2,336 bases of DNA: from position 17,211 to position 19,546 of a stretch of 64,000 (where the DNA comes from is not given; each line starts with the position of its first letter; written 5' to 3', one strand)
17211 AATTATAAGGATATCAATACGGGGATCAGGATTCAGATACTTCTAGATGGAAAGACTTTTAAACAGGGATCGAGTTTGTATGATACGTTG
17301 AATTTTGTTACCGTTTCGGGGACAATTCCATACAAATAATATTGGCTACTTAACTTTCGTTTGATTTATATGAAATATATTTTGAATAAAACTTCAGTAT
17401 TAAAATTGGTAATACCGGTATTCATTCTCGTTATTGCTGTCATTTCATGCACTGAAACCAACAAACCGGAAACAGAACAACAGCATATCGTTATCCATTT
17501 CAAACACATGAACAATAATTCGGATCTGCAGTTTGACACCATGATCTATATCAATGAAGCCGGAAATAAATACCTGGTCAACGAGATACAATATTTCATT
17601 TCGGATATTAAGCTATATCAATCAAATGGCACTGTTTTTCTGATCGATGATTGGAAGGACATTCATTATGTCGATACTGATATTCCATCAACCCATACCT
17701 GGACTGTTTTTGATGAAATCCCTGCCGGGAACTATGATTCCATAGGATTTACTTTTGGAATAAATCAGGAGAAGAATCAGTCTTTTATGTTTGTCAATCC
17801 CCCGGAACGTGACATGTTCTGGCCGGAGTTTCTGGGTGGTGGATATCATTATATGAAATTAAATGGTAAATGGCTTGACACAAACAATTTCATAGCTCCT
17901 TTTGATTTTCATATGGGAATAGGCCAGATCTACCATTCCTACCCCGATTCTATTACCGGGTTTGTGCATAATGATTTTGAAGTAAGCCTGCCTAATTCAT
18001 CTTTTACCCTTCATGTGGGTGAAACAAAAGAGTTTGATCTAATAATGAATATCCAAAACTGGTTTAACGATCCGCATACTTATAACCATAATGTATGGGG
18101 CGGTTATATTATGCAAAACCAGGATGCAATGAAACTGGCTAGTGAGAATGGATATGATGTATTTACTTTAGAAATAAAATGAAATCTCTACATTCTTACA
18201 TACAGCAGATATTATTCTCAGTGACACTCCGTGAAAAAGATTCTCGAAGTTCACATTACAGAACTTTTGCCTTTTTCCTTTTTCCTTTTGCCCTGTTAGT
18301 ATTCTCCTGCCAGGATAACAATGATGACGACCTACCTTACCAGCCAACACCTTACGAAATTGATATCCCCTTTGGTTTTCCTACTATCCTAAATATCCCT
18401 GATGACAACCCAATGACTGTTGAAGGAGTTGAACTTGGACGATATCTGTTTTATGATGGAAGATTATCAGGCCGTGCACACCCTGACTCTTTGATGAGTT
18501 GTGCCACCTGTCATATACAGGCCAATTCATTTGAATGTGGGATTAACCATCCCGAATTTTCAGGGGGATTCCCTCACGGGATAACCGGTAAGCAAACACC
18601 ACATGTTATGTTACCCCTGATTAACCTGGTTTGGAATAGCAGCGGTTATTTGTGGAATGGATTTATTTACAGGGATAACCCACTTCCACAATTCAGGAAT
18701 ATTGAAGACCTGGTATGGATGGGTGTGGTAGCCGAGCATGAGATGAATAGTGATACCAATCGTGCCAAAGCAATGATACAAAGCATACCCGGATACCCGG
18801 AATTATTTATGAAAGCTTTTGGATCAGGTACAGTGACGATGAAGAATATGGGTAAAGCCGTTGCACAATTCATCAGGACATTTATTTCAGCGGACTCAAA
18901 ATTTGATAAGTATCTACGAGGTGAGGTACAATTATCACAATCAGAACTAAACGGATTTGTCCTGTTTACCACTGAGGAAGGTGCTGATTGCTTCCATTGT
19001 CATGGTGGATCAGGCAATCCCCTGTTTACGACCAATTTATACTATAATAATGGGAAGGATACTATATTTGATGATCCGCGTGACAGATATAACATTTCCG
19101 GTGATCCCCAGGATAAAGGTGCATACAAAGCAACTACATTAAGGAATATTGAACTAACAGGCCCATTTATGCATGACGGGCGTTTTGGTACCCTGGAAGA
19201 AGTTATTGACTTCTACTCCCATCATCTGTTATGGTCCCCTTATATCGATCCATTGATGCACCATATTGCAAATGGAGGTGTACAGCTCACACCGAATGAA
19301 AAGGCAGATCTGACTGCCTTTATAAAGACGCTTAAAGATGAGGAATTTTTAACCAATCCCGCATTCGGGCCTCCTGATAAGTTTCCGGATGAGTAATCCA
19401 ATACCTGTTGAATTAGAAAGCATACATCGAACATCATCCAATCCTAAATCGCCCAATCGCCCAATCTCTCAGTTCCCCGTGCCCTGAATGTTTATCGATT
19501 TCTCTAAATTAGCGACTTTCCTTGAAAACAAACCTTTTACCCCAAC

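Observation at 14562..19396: Candidate copper-uptake cassette: TonB-dependent receptor, lipoprotein, MbnP-like protein and di-haem peroxidase (MbnH-like)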

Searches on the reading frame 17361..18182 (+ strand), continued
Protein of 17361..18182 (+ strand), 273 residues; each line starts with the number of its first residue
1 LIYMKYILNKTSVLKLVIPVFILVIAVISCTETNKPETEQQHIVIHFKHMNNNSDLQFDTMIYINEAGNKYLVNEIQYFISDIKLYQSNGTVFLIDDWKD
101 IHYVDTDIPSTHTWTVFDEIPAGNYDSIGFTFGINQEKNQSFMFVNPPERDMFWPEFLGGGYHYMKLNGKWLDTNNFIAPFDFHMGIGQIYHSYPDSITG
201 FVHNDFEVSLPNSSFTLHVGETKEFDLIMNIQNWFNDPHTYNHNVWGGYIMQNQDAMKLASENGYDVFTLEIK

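Call 46: search_protein_representatives(alignment_id=A1)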
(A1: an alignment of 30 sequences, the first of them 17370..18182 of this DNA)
Query: 30 sequences, 269 profile positions. Proteins with E-value up to 0.001 (for the whole library): 2293; up to 1e-10: 985; up to 1e-30: 289. The best 150 are listed.
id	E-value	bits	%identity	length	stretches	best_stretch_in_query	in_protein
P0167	9.9e-108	375.9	-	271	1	11-267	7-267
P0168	6.1e-105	366.7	-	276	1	7-266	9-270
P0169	1.1e-98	346.3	-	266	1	6-266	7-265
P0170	2.6e-92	325.3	-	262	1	1-268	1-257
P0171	5.0e-90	317.8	-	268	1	8-267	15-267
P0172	9.3e-87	307.1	-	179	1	87-266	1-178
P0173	1.5e-86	306.4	-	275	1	7-267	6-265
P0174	2.7e-86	305.6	-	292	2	7-194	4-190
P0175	6.9e-86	304.2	-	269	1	9-267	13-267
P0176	7.3e-86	304.1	-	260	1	9-265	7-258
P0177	1.1e-85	303.6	-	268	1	9-266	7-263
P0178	2.5e-85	302.4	-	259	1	5-267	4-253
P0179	5.8e-85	301.2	-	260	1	5-265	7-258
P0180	9.3e-85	300.5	-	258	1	8-267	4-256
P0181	1.2e-84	300.1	-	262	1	6-266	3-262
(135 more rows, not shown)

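Call 88: find_encoding_contigs(protein=P0001, flank=6000, max_places=3)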
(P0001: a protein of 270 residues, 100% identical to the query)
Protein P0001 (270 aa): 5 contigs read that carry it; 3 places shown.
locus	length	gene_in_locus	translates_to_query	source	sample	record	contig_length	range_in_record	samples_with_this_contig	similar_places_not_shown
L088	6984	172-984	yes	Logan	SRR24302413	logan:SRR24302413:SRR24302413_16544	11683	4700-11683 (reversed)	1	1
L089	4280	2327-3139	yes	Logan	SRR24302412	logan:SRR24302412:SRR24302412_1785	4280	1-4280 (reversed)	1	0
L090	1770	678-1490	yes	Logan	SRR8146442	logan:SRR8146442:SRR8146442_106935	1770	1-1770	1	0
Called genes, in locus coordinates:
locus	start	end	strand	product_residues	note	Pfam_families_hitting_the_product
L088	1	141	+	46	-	?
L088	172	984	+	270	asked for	PF20243:MbnP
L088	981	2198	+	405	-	PF03150:CCP_MauG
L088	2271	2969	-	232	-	PF13505:OMP_b-brl, PF13568:OMP_b-brl_2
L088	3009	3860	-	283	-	-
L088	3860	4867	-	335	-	PF06267:DUF1028, PF18962:Por_Secre_tail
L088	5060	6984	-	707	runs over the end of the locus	PF02897:Peptidase_S9_N, PF00326:Peptidase_S9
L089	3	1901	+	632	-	?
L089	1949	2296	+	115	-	-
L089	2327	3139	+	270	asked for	PF20243:MbnP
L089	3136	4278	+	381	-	?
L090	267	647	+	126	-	-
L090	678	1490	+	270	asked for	PF20243:MbnP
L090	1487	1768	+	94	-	?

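Call 96: search_protein_families(library=pfam, proteins=[L017:8823-9476:+], max_evalue=0.01)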
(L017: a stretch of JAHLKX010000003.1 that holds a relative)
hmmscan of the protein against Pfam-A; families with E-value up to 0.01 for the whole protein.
L017:8823-9476:+ (217 aa): 3 families
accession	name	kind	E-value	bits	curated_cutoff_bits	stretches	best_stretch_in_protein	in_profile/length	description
PF16403.11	Bact_surface_Ig-like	-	4.9e-14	52.6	27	1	35-107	1-71/71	Bacterial surface protein, Ig-like domain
PF18981.6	InlK_D3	-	0.00084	19.8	25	1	74-107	42-75/75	Internalin K domain (D3/D4)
PF13754.12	Big_3_4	-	0.0045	17.3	27.3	1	74-122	26-78/106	Domain of unknown function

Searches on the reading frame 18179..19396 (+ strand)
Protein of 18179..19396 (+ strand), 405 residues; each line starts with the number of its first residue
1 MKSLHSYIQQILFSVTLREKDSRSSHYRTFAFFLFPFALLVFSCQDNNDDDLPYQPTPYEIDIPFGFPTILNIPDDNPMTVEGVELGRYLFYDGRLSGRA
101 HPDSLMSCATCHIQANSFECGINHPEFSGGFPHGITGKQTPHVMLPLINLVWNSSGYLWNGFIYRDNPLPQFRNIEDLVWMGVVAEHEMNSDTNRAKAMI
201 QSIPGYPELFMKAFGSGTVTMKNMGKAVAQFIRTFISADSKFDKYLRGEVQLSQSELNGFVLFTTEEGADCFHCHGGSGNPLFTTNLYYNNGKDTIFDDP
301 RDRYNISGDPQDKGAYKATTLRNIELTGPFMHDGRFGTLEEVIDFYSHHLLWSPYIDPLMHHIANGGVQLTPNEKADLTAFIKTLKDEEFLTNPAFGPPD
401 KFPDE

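Call 3: search_protein_families(library=pfam, proteins=[window:18179-19396:+], max_evalue=0.1)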
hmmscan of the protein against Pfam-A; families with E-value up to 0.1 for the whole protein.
window:18179-19396:+ (405 aa): 3 families
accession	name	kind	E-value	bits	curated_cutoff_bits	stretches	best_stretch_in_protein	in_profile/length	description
PF03150.19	CCP_MauG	-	5.1e-34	118.5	25.6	1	82-250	2-148/149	Di-haem cytochrome c peroxidase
PF13442.11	Cytochrome_CBB3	-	0.0076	17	27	0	269-288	12-33/68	Cytochrome C oxidase, cbb3-type, subunit III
PF21419.2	RoxA-like_Cyt-c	-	0.025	14.6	26.7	0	315-344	1-30/39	RoxA-like, cytochrome c-like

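Call 4: search_protein_families(library=ncbifam, proteins=[window:18179-19396:+], max_evalue=0.1)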
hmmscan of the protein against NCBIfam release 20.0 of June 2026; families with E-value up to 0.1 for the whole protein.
window:18179-19396:+ (405 aa): 5 families
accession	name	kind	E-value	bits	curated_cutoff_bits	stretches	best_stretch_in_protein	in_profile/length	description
TIGR04039.1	MXAN_0977_Heme2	hypoth_equivalog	2.5e-61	207.6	362.85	1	73-398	1-334/336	MbnH family di-heme enzyme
TIGR03791.1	TTQ_mauG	equivalog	4.2e-39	134.5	443.85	1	79-389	1-282/291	tryptophan tryptophylquinone biosynthesis enzyme MauG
TIGR03981.2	SAM_quin_mod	hypoth_equivalog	1.7e-18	66.7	340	2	216-346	224-358/411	His-Xaa-Ser system-associated MauG-like protein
NF041895.1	choice_anch_V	domain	0.021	14.9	42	0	256-287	12-43/150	choice-of-anchor V domain-containing protein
NF040606.1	CytoC_perox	subfamily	0.028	13.6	150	0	310-342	420-452/524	di-heme-cytochrome C peroxidase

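Call 9: search_solved_structures(query=window:18179-19396:+, max_evalue=0.001, show_alignments=2)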
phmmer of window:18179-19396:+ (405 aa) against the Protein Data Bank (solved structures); distinct sequences matched with E-value up to 0.001: 29.
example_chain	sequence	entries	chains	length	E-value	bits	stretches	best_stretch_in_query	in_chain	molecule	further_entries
6e1c_A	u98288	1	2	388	2e-44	155.5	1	59-403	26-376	Di-heme enzyme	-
4aao_A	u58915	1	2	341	1.2e-28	103.5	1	73-345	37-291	CYTOCHROME C551 PEROXIDASE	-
1iqc_A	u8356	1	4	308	2.6e-28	102.5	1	77-345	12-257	di-heme peroxidase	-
4aal_A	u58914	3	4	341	4.1e-28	101.8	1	73-345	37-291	CYTOCHROME C551 PEROXIDASE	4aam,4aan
1nml_A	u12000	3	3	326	3.6e-26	95.4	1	72-344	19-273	di-haem cytochrome c peroxidase | Cytochrome c peroxidase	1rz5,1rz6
3hq8_A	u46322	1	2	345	4.7e-23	85.1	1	75-343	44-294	Cytochrome c551 peroxidase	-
3hq6_A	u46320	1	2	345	6.1e-23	84.8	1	75-343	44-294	Cytochrome c551 peroxidase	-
1zzh_A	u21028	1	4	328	6.2e-23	84.7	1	72-355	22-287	cytochrome c peroxidase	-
3hq9_A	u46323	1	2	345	8.4e-23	84.3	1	75-343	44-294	Cytochrome c551 peroxidase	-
3hq7_A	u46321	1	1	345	1e-22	84.1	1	75-343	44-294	Cytochrome c551 peroxidase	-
2c1u_A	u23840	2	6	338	5.9e-22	81.5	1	73-386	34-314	DI-HAEM CYTOCHROME C PEROXIDASE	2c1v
3o5c_A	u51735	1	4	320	9.5e-21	77.5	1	82-346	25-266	Cytochrome c551 peroxidase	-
6qkn_A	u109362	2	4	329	2.3e-19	73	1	67-344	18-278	Cytochrome-c peroxidase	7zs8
6fu3_A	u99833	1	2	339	2.5e-19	72.9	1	67-344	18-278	Protein CcpR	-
1eb7_A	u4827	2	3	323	1.8e-18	70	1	77-346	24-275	CYTOCHROME C551 PEROXIDASE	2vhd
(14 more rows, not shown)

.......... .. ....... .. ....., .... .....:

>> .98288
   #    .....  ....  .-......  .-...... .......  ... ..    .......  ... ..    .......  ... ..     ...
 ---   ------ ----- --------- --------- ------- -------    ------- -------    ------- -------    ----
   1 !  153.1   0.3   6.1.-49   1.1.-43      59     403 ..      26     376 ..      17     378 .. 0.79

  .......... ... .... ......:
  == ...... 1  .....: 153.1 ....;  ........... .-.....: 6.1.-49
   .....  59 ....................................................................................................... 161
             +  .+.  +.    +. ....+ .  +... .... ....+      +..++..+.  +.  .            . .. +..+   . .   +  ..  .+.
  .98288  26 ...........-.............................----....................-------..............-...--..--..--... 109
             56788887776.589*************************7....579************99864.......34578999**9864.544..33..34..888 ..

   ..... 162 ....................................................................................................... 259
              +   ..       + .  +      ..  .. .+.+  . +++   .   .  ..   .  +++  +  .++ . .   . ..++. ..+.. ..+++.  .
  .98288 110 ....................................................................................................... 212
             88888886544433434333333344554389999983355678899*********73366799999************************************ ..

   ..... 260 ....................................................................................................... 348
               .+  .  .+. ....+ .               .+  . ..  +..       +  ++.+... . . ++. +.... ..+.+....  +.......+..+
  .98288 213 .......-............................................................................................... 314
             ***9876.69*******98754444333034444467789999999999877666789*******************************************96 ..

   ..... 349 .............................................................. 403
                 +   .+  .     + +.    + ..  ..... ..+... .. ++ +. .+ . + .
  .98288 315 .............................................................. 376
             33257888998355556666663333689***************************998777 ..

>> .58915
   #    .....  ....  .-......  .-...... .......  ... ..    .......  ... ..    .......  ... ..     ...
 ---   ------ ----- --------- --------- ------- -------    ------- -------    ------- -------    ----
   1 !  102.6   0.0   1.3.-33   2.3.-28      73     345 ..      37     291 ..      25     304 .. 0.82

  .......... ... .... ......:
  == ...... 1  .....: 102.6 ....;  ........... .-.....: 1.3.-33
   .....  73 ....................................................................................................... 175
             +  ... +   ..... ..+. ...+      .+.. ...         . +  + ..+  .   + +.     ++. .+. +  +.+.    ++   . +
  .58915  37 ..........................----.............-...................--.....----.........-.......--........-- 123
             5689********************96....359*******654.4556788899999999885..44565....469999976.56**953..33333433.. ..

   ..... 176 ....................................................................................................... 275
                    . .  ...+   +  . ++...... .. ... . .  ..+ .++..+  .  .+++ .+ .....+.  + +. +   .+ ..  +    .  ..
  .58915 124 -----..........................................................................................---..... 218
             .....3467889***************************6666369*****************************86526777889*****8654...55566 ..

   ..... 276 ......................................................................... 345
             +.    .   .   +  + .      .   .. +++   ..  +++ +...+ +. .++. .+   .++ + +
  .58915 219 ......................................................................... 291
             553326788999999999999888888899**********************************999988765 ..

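Call 87: list_cluster_members(proteins=[P0001, window:18179-19396:+, window:14593-16944:+])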
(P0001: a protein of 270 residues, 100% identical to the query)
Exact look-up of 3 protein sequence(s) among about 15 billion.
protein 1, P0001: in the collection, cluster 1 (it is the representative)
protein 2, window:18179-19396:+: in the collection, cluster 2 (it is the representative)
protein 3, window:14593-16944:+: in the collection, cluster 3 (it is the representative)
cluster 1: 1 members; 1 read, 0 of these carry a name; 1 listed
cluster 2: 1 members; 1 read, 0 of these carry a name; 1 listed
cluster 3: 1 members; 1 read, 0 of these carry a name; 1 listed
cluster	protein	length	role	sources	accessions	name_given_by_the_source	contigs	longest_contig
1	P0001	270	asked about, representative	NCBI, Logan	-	-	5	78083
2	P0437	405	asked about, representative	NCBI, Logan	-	-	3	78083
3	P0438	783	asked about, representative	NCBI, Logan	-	-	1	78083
